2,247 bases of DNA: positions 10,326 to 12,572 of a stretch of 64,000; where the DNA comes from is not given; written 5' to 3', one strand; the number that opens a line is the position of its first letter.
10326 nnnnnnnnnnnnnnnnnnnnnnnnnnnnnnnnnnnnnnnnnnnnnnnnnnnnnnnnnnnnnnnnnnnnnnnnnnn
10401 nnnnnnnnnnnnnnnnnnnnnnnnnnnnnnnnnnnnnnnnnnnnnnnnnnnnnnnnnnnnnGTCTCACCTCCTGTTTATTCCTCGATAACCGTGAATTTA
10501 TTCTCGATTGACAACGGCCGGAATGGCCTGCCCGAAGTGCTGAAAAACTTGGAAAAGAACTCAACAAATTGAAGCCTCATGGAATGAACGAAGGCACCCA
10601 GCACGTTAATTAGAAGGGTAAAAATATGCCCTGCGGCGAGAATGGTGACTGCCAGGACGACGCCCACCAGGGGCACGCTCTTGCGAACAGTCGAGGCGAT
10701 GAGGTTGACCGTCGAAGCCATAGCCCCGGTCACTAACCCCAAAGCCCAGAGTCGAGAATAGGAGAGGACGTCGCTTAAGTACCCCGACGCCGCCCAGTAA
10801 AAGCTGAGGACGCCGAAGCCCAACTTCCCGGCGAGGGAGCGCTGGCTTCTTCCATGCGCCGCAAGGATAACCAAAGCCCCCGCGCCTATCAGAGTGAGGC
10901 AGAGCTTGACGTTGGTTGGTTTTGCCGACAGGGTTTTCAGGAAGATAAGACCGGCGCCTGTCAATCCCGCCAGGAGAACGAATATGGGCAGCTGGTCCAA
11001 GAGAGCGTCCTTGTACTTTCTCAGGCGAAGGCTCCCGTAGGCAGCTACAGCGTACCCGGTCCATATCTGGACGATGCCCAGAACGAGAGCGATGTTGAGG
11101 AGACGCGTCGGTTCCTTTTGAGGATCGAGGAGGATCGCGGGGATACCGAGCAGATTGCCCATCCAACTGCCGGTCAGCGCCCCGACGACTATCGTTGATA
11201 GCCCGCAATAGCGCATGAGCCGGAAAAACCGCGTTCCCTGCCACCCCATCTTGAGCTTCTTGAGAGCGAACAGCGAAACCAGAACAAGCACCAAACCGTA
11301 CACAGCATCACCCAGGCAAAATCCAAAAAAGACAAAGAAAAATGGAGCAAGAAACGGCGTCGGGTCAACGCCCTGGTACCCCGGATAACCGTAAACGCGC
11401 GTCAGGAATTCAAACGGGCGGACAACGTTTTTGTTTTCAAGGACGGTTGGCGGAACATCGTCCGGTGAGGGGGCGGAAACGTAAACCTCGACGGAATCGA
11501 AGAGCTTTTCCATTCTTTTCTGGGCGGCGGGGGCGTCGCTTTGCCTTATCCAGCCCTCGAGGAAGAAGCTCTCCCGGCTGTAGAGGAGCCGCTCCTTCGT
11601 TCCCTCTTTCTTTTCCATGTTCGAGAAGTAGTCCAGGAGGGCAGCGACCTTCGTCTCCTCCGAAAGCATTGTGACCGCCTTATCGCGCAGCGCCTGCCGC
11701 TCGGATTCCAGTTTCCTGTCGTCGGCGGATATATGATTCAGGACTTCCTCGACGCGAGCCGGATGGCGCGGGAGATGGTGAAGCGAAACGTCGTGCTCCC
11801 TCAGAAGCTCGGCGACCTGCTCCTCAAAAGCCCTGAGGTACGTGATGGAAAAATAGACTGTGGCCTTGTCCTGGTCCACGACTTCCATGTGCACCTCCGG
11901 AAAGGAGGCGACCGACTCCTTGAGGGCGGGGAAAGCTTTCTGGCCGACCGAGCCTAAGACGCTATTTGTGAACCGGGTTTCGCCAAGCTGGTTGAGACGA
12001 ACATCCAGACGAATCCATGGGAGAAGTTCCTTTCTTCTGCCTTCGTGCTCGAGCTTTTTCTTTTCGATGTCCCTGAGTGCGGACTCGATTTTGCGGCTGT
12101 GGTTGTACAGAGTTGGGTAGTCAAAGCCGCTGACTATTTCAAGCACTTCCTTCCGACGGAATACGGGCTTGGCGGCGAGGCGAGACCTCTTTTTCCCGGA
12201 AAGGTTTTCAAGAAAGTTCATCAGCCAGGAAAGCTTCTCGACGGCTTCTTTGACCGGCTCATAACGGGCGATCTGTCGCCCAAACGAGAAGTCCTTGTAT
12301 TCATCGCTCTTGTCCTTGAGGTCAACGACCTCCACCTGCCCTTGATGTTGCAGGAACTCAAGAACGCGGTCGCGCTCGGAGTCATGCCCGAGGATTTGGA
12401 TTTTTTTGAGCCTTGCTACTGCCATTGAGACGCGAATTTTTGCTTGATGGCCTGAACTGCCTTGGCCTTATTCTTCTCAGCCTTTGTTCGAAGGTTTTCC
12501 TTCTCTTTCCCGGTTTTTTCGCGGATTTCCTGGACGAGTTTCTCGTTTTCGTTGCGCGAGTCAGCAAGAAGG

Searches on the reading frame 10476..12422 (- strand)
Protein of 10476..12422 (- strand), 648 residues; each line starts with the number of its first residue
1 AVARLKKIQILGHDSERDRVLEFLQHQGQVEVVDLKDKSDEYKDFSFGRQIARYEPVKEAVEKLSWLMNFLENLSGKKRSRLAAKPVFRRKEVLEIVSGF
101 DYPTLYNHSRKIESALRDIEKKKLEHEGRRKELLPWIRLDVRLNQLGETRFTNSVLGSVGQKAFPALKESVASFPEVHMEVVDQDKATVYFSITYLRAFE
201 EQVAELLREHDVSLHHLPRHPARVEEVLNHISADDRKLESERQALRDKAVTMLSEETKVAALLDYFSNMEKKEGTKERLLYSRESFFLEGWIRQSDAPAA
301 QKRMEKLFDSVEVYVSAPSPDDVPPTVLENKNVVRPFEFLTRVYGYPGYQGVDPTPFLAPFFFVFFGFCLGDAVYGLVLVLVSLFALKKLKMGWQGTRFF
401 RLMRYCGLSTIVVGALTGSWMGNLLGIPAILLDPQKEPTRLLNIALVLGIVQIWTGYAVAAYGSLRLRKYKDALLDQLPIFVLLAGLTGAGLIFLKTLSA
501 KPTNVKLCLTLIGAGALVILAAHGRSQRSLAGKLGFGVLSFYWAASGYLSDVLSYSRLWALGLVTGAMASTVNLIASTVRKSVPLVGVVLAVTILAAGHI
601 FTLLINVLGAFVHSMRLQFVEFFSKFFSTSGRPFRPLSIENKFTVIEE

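Call 47: search_protein_families(library=ncbifam, proteins=[window:10476-12422:-], max_evalue=0.00001)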
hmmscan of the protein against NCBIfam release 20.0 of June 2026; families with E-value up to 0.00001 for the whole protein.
window:10476-12422:- (648 aa): 9 families
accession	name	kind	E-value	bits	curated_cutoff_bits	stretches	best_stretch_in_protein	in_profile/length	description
NF004428.0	PRK05771.2-1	equivalog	1.3e-96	324.2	766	1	3-646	5-678/680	V-type ATP synthase subunit I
NF004427.0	PRK05771.1-1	equivalog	2e-69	235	942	1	108-644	133-657/668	V-type ATP synthase subunit I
NF004430.0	PRK05771.2-4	equivalog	2.6e-68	231.2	670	1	4-644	6-644/646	V-type ATP synthase subunit I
NF004434.0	PRK05771.3-3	equivalog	9.5e-55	186.3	777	1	115-646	111-684/686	V-type ATP synthase subunit I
NF004432.0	PRK05771.3-1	equivalog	4.6e-45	154.2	1044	1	4-644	6-633/643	V-type ATP synthase subunit I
NF004429.0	PRK05771.2-2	equivalog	2.2e-41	142.3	799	1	4-624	4-589/608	V-type ATP synthase subunit I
NF004431.0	PRK05771.2-5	equivalog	2.7e-33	115.4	851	2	225-423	178-380/649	V-type ATP synthase subunit I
NF004435.0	PRK05771.3-4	equivalog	3.3e-14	52.2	1410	2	282-424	272-416/701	V-type ATP synthase subunit I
NF004433.0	PRK05771.3-2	equivalog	5.9e-14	51.4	1173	1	114-424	106-414/701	V-type ATP synthase subunit I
